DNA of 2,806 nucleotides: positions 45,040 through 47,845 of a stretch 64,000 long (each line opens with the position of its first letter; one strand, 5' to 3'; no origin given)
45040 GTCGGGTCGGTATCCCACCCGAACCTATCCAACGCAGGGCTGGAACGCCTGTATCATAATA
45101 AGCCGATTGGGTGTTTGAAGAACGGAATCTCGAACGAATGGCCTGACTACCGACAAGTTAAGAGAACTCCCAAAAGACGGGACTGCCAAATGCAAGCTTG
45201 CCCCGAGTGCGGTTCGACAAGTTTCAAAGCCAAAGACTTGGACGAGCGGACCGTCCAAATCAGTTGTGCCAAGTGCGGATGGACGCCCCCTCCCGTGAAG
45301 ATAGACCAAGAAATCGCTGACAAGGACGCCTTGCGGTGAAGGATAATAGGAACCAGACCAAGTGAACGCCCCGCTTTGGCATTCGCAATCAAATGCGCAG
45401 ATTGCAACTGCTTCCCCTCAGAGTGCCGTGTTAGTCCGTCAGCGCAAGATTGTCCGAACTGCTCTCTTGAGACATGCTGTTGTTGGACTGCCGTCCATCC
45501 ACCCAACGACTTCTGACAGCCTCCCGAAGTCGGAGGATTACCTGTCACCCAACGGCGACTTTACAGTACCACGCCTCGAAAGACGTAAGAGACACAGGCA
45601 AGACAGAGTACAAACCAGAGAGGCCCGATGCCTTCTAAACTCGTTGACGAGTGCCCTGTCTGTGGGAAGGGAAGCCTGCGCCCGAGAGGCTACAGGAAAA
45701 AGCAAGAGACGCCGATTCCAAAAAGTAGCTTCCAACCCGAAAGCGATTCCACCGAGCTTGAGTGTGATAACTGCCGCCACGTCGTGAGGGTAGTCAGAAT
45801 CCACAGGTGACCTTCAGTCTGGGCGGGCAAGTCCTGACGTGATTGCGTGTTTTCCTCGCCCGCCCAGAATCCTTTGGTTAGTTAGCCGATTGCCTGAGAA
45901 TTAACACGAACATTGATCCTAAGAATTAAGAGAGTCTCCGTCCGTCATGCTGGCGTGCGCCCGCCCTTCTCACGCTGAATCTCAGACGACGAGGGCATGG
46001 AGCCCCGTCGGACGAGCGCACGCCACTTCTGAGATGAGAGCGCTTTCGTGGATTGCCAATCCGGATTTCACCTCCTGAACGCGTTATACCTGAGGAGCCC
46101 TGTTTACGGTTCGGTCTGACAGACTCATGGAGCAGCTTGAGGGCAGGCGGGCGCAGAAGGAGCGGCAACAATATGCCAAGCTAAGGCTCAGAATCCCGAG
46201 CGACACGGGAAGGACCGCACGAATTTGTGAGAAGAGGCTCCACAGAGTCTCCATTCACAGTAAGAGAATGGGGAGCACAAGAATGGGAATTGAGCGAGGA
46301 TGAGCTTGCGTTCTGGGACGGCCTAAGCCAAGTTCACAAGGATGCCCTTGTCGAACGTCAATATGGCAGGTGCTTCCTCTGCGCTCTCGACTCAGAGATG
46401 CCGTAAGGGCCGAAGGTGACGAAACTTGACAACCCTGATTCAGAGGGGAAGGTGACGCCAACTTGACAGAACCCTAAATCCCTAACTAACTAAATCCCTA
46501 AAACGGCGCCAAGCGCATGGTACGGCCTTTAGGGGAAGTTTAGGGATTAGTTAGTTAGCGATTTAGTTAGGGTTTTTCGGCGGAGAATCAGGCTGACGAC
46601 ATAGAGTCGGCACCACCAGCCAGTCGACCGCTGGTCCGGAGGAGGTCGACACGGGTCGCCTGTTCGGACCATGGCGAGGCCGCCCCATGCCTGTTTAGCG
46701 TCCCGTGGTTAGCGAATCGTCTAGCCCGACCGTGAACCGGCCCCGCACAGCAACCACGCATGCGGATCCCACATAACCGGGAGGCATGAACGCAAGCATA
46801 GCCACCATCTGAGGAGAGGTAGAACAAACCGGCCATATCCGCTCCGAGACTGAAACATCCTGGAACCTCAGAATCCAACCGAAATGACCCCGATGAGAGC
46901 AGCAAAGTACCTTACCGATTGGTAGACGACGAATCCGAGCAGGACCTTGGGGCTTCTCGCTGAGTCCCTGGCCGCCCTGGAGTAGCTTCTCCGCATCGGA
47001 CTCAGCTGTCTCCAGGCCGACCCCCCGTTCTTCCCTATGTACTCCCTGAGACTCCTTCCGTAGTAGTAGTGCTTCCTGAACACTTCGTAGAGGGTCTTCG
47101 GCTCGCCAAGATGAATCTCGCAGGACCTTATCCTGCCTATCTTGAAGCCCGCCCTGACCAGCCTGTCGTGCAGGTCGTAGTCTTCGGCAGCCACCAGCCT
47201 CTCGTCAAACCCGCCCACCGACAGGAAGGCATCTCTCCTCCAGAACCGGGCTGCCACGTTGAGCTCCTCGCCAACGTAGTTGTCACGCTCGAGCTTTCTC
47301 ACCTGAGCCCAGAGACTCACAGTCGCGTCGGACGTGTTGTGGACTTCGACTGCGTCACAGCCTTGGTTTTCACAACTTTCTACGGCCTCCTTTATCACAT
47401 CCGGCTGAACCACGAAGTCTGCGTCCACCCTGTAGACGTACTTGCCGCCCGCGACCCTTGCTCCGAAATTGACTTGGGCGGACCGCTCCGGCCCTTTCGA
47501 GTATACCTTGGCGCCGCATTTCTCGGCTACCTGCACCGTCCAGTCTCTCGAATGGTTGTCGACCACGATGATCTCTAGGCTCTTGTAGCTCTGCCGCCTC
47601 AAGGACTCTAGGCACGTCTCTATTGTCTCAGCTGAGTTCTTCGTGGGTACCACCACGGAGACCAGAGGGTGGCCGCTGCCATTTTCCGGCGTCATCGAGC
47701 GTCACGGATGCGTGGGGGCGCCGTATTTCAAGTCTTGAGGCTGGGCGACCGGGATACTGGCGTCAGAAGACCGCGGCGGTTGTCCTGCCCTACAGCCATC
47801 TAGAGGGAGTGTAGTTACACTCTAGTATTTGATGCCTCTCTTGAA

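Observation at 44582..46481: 1.9-kb insertion with 59-nt terminal inverted repeats and an 8-bp target-site duplication, but no transposase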

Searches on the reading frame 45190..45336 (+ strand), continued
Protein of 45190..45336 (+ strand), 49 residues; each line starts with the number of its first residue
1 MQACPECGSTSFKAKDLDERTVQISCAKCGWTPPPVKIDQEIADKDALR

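Call 82: search_protein_families(library=pfam, max_evalue=0.001, proteins=[L028:3241-3543:+, L028:3540-4694:-, L028:5034-6026:+, L028:6023-7024:-, L028:7029-7307:-, L028:7626-7892:+, L032:3177-3755:+, L032:2490-2720:-])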
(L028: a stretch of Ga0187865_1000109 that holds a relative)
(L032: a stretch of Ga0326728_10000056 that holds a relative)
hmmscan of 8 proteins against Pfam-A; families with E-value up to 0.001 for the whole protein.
L028:3241-3543:+ (100 aa): 0 families

L028:3540-4694:- (384 aa): 3 families
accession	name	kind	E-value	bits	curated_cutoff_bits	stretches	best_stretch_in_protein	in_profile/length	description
PF13610.12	DDE_Tnp_IS240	-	2.3e-17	63.9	27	1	208-344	2-135/139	DDE domain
PF00665.32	rve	-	1.7e-06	28.7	32.6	1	207-286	5-87/102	Integrase core domain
PF04434.22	SWIM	-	0.00032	20.6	19.6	1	58-82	12-36/38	SWIM zinc finger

L028:5034-6026:+ (330 aa): 1 family
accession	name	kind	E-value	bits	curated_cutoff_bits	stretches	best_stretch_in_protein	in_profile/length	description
PF01555.25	N6_N4_Mtase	-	1.6e-36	126.7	26.7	1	45-312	2-221/221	DNA methylase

L028:6023-7024:- (333 aa): 0 families

L028:7029-7307:- (92 aa): 0 families

L028:7626-7892:+ (88 aa): 0 families

L032:3177-3755:+ (192 aa): 0 families

L032:2490-2720:- (76 aa): 0 families

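Call 87: search_protein_representatives(protein=window:45190-45336:+)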
Query: 49 residues. Proteins with E-value up to 0.001 (for the whole library): 7; up to 1e-10: 3; up to 1e-30: 0. The best 7 are listed.
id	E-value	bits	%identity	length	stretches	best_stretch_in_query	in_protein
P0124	3.1e-23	95.4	86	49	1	1-49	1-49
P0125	3.2e-11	58.1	72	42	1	10-49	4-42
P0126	8.9e-11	56.7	32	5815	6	11-47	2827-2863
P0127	1.0e-04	37.9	60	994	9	19-36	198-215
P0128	1.5e-04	37.4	48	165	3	4-32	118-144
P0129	3.5e-04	36.3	35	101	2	2-35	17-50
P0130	8.7e-04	35.0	71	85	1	4-27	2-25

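Call 89: find_encoding_contigs(protein=P0005, flank=8000, max_places=4)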
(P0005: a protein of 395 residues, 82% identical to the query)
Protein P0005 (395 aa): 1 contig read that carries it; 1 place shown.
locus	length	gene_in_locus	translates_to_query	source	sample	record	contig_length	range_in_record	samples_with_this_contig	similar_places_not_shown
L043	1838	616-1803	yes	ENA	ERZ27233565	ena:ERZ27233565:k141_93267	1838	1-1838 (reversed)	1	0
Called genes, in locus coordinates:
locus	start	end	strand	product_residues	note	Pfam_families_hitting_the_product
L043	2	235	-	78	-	?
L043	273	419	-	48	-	-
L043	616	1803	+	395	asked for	PF00665:rve (weak), PF13610:DDE_Tnp_IS240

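Call 90: find_encoding_contigs(protein=P0010, flank=9000, max_places=4)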
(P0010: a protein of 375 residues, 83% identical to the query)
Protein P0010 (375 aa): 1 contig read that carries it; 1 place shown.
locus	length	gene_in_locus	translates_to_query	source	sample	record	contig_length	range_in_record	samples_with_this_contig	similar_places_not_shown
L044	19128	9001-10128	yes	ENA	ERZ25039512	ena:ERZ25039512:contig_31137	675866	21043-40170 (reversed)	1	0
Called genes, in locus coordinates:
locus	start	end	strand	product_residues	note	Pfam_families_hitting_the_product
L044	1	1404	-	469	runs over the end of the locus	PF01406:tRNA-synt_1e, PF09334:tRNA-synt_1g (faint), PF09190:DALR_2, PF23493:CysS_C (weak)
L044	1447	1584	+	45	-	-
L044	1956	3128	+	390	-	PF07690:MFS_1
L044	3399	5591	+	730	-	PF03030:H_PPase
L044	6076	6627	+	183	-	-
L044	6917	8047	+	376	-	PF01040:UbiA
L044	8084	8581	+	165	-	-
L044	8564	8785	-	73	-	-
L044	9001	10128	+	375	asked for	PF00665:rve, PF13610:DDE_Tnp_IS240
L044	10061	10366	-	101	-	-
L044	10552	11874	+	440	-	PF01654:Cyt_bd_oxida_I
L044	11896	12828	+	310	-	PF02322:Cyt_bd_oxida_II (weak)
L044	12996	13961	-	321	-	PF01916:DS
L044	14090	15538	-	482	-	PF02163:Peptidase_M50, PF00571:CBS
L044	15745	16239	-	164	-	PF02223:Thymidylate_kin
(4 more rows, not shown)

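Call 91: find_encoding_contigs(protein=P0006, flank=9000, max_places=4)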
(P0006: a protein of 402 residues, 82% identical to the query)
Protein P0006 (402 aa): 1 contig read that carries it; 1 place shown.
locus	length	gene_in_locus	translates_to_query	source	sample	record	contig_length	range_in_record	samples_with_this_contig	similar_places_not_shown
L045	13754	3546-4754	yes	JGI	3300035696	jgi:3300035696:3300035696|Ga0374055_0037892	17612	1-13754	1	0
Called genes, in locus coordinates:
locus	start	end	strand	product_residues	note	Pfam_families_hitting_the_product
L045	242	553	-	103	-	PF01938:TRAM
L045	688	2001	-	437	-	PF02384:N6_Mtase, PF07669:Eco57I, PF01420:Methylase_S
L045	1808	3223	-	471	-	PF13588:HSDR_N_2, PF02384:N6_Mtase, PF01170:UPF0020 (weak), PF20473:MmeI_Mtase (weak)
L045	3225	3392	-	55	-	-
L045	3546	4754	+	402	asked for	PF00665:rve, PF13610:DDE_Tnp_IS240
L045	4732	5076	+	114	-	-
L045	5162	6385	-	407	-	PF23451:Zn_ribbon_PaaD (faint), PF13610:DDE_Tnp_IS240, PF13683:rve_3 (faint)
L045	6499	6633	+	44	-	-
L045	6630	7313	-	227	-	-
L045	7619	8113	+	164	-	-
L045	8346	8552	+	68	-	PF01781:Ribosomal_L38e (weak)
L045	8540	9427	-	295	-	PF01080:Presenilin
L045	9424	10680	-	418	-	PF00753:Lactamase_B, PF23023:Anti-Pycsar_Apyc1 (weak), PF16661:Lactamase_B_6, PF12706:Lactamase_B_2 (weak), PF10996:Beta-Casp, PF07521:RMMBL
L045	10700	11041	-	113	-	-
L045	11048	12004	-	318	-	-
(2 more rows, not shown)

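Call 107: search_protein_families(library=phrogs, max_evalue=0.01, proteins=[window:45190-45336:+, L027:3412-4173:+, L027:5511-6077:+, L027:230-499:+])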
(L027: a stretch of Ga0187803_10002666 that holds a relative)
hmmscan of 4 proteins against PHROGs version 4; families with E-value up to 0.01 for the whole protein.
seq(49 aa): 2 families
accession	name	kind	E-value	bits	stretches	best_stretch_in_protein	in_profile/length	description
phrog_17723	-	unknown function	0.007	17.3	0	4-31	7-37/47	-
phrog_599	-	moron, auxiliary metabolic gene and host takeover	0.009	17.2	1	2-36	75-112/262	Lar-like restriction alleviation protein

L027:3412-4173:+ (253 aa): 0 families

L027:5511-6077:+ (188 aa): 0 families

L027:230-499:+ (89 aa): 0 families

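Call 108: search_protein_families(library=padloc, max_evalue=0.001, proteins=[L027:2126-3265:+, L027:3412-4173:+, L028:5034-6026:+, L028:6023-7024:-, L032:5400-6443:+, L032:6413-7126:-, window:45190-45336:+])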
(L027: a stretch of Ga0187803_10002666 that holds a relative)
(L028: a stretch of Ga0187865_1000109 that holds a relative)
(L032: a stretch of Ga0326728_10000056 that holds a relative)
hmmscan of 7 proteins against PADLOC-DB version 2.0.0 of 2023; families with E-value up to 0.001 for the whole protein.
L027:2126-3265:+ (379 aa): 7 families
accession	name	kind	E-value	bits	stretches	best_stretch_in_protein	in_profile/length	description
PDLC05006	PDC-S35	-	5.1e-13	46.9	1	219-373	67-224/231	-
PDLC05005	PDC-S35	-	7e-13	46.9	1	210-373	94-255/264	-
PDLC05003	PDC-S35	-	4.7e-11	40.7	1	225-373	79-233/245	-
PDLC05007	PDC-S35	-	4.7e-08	31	1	220-373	118-270/278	-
PDLC00729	Effector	-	6.4e-07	27.1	1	249-360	15-128/310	TIR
PDLC05004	PDC-S35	-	4.9e-06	24.3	1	228-372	112-256/265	-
PDLC00731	Effector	-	7.7e-05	19.8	1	282-367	203-289/306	TIR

L027:3412-4173:+ (253 aa): 0 families

L028:5034-6026:+ (330 aa): 46 families (the best 25 are shown)
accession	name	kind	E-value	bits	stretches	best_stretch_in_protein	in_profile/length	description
PDLC03387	MTase_II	-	9.1e-36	121.5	2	110-317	128-278/289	Type II methyltransferase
PDLC03371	MTase_II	-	5.1e-29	99.6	1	24-318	9-256/260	Type II methyltransferase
PDLC03353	MTase_II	-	2.2e-28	97.5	2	244-317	186-253/260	Type II methyltransferase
PDLC03323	MTase_II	-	5e-28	96.2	1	27-314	16-294/330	Type II methyltransferase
PDLC03350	MTase_II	-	2.4e-22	77.8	2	243-319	230-300/312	Type II methyltransferase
PDLC03252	MTase_II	-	3.6e-17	60.7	2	265-316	308-355/365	Type II methyltransferase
PDLC03299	MTase_II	-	1.2e-16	59.1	1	247-327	196-270/296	Type II methyltransferase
PDLC03216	MTase_II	-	3.2e-16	57.3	2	272-322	213-263/364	Type II methyltransferase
PDLC03738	oMTase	-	1.6e-15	54.8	2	272-321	223-272/376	orphan methyltransferase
PDLC03283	MTase_II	-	2.9e-15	54.4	1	248-321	211-278/352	Type II methyltransferase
PDLC03295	MTase_II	-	3.7e-14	50.9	1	246-318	203-270/292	Type II methyltransferase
PDLC03363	MTase_II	-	4.5e-14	50.5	1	246-321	56-125/294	Type II methyltransferase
PDLC03259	MTase_II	-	1e-13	48.9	1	245-314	192-255/423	Type II methyltransferase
PDLC03260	MTase_II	-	1.9e-13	48.1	1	246-316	245-309/349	Type II methyltransferase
PDLC03279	MTase_II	-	5.5e-13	46.1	1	273-314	543-584/587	Type II methyltransferase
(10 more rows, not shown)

L028:6023-7024:- (333 aa): 0 families

L032:5400-6443:+ (347 aa): 60 families (the best 25 are shown)
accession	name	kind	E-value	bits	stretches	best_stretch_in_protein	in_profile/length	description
PDLC03260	MTase_II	-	7.6e-137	453.9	1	35-337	7-310/349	Type II methyltransferase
PDLC03350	MTase_II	-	2.5e-40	136.8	2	227-334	182-295/312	Type II methyltransferase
PDLC03353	MTase_II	-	4.1e-38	129.4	2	180-334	88-250/260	Type II methyltransferase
PDLC03387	MTase_II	-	3.1e-31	106.6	1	36-345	10-287/289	Type II methyltransferase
PDLC03299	MTase_II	-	1.3e-23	81.9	2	260-345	179-268/296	Type II methyltransferase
PDLC03371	MTase_II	-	2.2e-23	81.1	1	237-334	148-252/260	Type II methyltransferase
PDLC03259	MTase_II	-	4.4e-23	79.8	1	228-334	145-255/423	Type II methyltransferase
PDLC03228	MTase_II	-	3.4e-17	61.1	1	272-343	143-214/227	Type II methyltransferase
PDLC03363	MTase_II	-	6.1e-17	59.9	1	248-332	29-116/294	Type II methyltransferase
PDLC03246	MTase_II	-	2e-16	58.1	2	255-329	288-361/376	Type II methyltransferase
PDLC03252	MTase_II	-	2.4e-15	54.7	1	186-335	206-354/365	Type II methyltransferase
PDLC03320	MTase_II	-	1.1e-14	52.3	1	241-341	173-281/289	Type II methyltransferase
PDLC03236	MTase_II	-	1.8e-14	51.1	2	192-332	746-897/912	Type II methyltransferase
PDLC03309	MTase_II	-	4.1e-14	50.3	1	256-334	265-343/353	Type II methyltransferase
PDLC03323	MTase_II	-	5.8e-14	49.9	1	272-328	232-288/330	Type II methyltransferase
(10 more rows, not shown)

L032:6413-7126:- (237 aa): 1 family
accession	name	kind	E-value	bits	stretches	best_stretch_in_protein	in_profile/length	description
PDLC03559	REase_II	-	1.7e-33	114.3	1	4-227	4-238/269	Type II restriction enzyme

seq(49 aa): 0 families

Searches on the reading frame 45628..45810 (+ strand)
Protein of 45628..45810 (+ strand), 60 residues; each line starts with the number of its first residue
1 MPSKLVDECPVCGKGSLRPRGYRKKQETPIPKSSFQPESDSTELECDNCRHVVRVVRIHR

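Call 7: search_protein_families(library=pfam, max_evalue=1, proteins=[window:45628-45810:+])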
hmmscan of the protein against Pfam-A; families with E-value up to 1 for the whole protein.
window:45628-45810:+ (60 aa): 7 families
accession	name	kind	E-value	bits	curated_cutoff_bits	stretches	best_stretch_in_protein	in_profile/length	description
PF09723.15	Zn_ribbon_8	-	0.0068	16.8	34.4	0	6-18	27-38/41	Zinc ribbon domain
PF03966.22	Trm112p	-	0.034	14.5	22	1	9-52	10-34/40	Trm112p-like protein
PF24460.1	DUF7575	-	0.072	12.9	28.5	0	7-14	4-11/28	Domain of unknown function (DUF7575)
PF13248.11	Zn_ribbon_3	-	0.1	12.5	27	0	8-19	4-14/26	zinc-ribbon domain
PF14354.12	Lar_restr_allev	-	0.11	13.3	28.6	1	7-51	4-33/58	Restriction alleviation protein Lar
PF21349.2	RUBY_RBDX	-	0.11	12.3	26.5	1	6-15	16-25/30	Rubrerythrin, rubredoxin-like domain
PF22747.2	Zn_ribbon_DUF2089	-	0.62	10.6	27.6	0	42-52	11-21/32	DUF2089 zinc ribbon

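Call 44: find_related_loci(query=window:45628-45810:+, collection=viral_contigs, flank=6000)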
Query window:45628-45810:+ (60 aa) in viral_contigs; peptide patterns used: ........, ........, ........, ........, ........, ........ (x = any residue, [..] = any of these).
36 stretches matched a pattern, but none encodes a relative of the query by tblastn (E <= 1e-3).

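Call 66: search_protein_families(library=ncbifam, max_evalue=0.01, proteins=[window:45628-45810:+])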
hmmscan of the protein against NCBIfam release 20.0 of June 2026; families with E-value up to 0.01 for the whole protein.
window:45628-45810:+ (60 aa): 1 family
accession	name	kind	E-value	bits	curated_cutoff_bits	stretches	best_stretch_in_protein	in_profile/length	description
TIGR04165.1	methano_modCys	hypoth_equivalog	0.0033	17.7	60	0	4-52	5-45/50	TIGR04165 family Cys-rich peptide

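Call 107: search_protein_families(library=phrogs, max_evalue=0.01, proteins=[window:45628-45810:+])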
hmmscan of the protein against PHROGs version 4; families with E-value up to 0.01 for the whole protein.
window:45628-45810:+ (60 aa): 0 families

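Call 108: search_protein_families(library=padloc, max_evalue=0.001, proteins=[window:45628-45810:+])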
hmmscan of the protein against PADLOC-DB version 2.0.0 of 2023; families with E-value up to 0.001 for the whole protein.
window:45628-45810:+ (60 aa): 0 families

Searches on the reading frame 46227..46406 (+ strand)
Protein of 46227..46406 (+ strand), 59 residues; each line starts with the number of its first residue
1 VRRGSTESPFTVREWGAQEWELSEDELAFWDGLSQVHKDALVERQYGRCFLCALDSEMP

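Call 7: search_protein_families(library=pfam, max_evalue=1, proteins=[window:46227-46406:+])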
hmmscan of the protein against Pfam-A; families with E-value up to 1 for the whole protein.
window:46227-46406:+ (59 aa): 1 family
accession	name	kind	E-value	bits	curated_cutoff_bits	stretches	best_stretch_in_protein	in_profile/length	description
PF11867.13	T1RH-like_C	-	0.3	10.9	26.8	1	17-39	234-256/329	Type I restriction enzyme HindI endonuclease subunit-like, C-terminal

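Call 107: search_protein_families(library=phrogs, max_evalue=0.01, proteins=[window:46227-46406:+])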
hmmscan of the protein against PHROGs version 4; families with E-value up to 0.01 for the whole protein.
window:46227-46406:+ (59 aa): 0 families

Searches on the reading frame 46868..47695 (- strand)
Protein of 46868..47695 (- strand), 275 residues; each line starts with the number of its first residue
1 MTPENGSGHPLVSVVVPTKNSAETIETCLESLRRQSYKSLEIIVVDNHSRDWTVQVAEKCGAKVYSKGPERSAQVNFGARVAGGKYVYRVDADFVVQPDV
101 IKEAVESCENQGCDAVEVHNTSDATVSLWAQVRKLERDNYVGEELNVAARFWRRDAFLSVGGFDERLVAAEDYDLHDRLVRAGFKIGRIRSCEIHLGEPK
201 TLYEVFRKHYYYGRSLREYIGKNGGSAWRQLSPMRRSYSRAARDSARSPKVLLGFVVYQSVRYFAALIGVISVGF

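Call 13: find_encoding_contigs(protein=window:46868-47695:-, flank=6000, max_places=10)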
Protein window:46868-47695:- (275 aa): 2 contigs read that carry it; 2 places shown.
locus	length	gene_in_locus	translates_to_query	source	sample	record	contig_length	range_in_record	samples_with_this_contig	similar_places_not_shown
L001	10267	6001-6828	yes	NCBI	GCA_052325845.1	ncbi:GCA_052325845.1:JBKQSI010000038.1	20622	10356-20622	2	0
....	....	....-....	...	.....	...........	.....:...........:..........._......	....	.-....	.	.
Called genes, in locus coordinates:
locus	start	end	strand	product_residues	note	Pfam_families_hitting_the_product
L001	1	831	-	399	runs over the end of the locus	-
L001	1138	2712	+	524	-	PF02366:PMT, PF13231:PMT_2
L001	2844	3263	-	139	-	-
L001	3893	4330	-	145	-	PF01325:Fe_dep_repress, PF02742:Fe_dep_repr_C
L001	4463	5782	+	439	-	PF01566:Nramp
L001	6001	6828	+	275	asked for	PF13641:Glyco_tranf_2_3, PF00535:Glycos_transf_2, PF10111:Glyco_tranf_2_2 (faint), PF13632:Glyco_trans_2_3 (weak)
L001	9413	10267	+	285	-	?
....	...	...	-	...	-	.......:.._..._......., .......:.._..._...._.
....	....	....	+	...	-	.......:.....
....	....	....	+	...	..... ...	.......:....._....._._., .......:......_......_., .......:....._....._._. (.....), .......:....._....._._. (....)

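Call 82: search_protein_families(library=pfam, max_evalue=0.001, proteins=[window:46868-47695:-])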
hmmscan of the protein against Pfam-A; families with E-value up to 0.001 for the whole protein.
window:46868-47695:- (275 aa): 4 families
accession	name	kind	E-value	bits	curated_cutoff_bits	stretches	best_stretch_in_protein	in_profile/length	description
PF00535.33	Glycos_transf_2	-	3.5e-24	86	23.3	1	13-116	1-111/168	Glycosyl transferase family 2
PF13641.12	Glyco_tranf_2_3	-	1.5e-13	51.8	27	1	10-186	2-201/230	Glycosyltransferase like family 2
PF10111.15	Glyco_tranf_2_2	-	2.1e-10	41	27.3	1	153-182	171-202/276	Glycosyltransferase like family 2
PF13632.12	Glyco_trans_2_3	-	3.1e-09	37.4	27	1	86-229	1-152/198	Glycosyl transferase family group 2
